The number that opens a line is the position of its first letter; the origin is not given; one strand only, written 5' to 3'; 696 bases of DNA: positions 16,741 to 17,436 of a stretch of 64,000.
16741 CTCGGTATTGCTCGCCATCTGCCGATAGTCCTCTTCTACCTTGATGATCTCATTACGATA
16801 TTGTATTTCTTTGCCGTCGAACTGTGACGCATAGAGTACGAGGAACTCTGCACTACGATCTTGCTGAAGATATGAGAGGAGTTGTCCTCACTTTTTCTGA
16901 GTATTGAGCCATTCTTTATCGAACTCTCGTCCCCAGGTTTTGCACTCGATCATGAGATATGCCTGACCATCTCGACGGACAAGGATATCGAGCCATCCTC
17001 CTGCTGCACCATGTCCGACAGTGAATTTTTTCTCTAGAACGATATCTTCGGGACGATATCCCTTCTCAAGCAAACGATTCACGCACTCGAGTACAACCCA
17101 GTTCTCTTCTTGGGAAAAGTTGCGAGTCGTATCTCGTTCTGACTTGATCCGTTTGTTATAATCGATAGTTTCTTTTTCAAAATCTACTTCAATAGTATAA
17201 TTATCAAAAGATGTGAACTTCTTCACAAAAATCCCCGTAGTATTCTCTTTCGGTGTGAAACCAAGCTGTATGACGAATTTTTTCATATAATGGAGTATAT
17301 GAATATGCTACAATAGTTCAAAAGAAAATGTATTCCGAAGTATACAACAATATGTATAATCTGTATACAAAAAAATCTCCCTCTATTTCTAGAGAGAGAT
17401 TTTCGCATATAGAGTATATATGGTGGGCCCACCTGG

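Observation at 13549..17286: Apparent hsdS/hsdM/hypothetical genes are one 1,245-aa R-M-S fusion (Type IIB-like)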

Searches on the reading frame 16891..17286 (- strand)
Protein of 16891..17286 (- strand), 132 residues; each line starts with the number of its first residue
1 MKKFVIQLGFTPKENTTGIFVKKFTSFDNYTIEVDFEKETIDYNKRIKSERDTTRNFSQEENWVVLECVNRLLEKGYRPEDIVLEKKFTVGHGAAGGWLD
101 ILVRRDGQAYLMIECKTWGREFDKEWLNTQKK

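Call 70: predict_structure(alignment_id=A4)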
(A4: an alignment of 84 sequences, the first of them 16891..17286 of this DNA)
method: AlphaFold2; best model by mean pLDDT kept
length: 132 residues; sequences in the alignment: 84
mean_pLDDT: 91.0   pTM: 0.85
mean pLDDT of the five models: 91.0, 90.4, 89.4, 88.2, 86.9
residues with pLDDT >= 90: 96; 70-90: 28; 50-70: 8; < 50: 0
segments of 3 or more residues with pLDDT < 50: none
pLDDT, mean of each block of 10 residues (from residue 1): 97 95 97 97 94 87 96 97 83 70 91 91 88 83
secondary structure, 60 per line:
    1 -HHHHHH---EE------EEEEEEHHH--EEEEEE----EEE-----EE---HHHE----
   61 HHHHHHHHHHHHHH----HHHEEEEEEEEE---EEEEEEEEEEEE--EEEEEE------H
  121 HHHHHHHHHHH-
elements in order: H2-7 E19-24 E30-35 E40-42 H61-74 E82-90 E94-105 E108-113 H120-131

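Call 72: fold_search(model_id=the predicted structure, library=pdb)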
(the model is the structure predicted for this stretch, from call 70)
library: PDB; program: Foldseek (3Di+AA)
matches with E <= 10: 140; with E <= 0.001: 2
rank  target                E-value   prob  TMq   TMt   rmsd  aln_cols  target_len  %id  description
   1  8w0p_A                6.9e-06  1.00  0.57  0.10   3.7       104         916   32  BsaXI -- Type IIB R-M system (released 2024-10-30)
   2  8w2p_A                4.7e-04  1.00  0.58  0.10   3.8       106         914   31  BsaXI-DNA complex I (released 2024-10-30)
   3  8w2q_B                1.8e-03  1.00  0.59  0.10   3.6       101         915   32  BsaXI-DNA complex II (released 2024-10-30)
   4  4ad9_E                8.6e-01  0.10  0.22  0.12  11.2        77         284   16  Crystal structure of human LACTB2. (released 2012-02-01)
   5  8bao_B                9.8e-01  0.11  0.31  0.14  13.5       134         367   18  Dysgonamonadaceae bacterium CRISPR ancillary nuclease 2 (released 2022-11-30)
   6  2na4_MODEL_1_A        9.8e-01  0.10  0.22  0.26   8.7        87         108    8  Curli secretion specificity factor CsgE W48A/F79A mutant (released 2016-06-15)
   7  6p4o_D                1.4e+00  0.16  0.31  0.11   8.7        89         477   20  Complex of XPB helicase with Bax1 endonuclease from Sulfurisphaera tokodaii at 3.15 Angstroms resolution (released 2020-06-03)
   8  6p4f_B                1.4e+00  0.20  0.32  0.14   5.9        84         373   24  Crystal structure of the XPB-Bax1-forked DNA ternary complex (released 2020-06-17)
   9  8bao_A                1.4e+00  0.08  0.31  0.14  14.5       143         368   17  Dysgonamonadaceae bacterium CRISPR ancillary nuclease 2 (released 2022-11-30)
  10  8iby_C                1.6e+00  0.25  0.32  0.07   5.4        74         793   18  Structure of R2 with 5'ORF (released 2023-09-20)
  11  6esx_A                1.8e+00  0.16  0.12  0.14   6.4        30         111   30  Caulobacter crescentus Trx1 (released 2018-01-31)
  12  9qzd_A                1.8e+00  0.03  0.13  0.14  14.1        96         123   14  de novo NTF2-like protein (released 2025-10-22)
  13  7lvv_D                2.0e+00  0.30  0.35  0.33   3.3        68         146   15  cryoEM structure DrdV-DNA complex (released 2021-03-17)
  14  6fqm_c                2.3e+00  0.05  0.19  0.07  15.5        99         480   11  3.06A COMPLEX OF S.AUREUS GYRASE with imidazopyrazinone T1 AND DNA (released 2018-04-04)
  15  9mno_A                2.3e+00  0.04  0.24  0.17  16.6       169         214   10  Structure of the TelA-associated type VII secretion system chaperone LcpA in complex with the chaperone binding site o (released 2025-11-05)
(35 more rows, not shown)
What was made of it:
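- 16717..17286 (-): N-terminal PD-(D/E)xK nuclease domain (aa 1 to about 190). Catalytic residues E85, D100, E114, K116. The AlphaFold model of aa 1-132 has pLDDT 91 and an alpha-beta-beta-beta-alpha core; its best Foldseek hit is 8w0p_A at E = 6.9e-6 (calls 70, 72).
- On Single-chain Type IIB R-M-S enzymes (AloI/TstI type): The model has pLDDT 91 and its best Foldseek hit is BsaXI at E = 6.9e-6 (calls 70, 72).
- Closest known: BsaXI. Same: The modelled nuclease domain superposes on it (call 72).
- The model of the nuclease domain hits BsaXI (calls 70, 72).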
